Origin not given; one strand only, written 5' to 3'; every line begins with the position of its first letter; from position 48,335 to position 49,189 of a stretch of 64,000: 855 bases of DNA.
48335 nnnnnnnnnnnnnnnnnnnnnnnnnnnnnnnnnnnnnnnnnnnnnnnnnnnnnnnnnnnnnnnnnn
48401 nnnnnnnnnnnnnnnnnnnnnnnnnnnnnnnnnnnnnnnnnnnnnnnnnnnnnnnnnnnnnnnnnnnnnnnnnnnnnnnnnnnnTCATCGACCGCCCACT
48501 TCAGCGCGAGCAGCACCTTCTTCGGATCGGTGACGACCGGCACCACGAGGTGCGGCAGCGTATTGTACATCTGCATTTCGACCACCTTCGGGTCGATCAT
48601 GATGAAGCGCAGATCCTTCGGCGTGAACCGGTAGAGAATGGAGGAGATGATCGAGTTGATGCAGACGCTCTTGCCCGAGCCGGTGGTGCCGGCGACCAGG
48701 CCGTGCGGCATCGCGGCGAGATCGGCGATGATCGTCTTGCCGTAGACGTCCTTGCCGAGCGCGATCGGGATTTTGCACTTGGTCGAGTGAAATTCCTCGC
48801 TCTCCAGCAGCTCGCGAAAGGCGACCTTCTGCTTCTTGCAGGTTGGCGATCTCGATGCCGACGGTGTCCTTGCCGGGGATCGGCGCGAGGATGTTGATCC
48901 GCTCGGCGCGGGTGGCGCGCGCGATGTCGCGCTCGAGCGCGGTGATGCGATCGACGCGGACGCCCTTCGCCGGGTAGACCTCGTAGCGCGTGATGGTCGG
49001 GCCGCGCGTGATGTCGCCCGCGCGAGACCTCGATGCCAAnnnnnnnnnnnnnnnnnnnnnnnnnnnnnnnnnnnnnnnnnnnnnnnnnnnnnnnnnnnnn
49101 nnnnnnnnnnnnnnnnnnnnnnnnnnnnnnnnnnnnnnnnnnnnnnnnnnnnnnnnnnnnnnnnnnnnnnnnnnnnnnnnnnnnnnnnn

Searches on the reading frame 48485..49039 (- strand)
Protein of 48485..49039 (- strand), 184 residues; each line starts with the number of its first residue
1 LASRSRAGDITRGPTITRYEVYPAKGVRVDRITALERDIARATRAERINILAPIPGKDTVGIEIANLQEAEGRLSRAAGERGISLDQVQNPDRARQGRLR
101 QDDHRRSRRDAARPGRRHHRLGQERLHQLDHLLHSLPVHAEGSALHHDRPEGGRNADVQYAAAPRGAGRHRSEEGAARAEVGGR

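Call 25: search_protein_families(library=pfam, proteins=[window:48485-49039:-], max_evalue=0.001)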
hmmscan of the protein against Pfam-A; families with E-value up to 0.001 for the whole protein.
window:48485-49039:- (184 aa): 1 family
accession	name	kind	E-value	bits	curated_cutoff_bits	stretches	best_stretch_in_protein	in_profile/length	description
PF17854.6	FtsK_alpha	-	3.6e-19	69.3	22.9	1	8-66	43-101/101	FtsK alpha domain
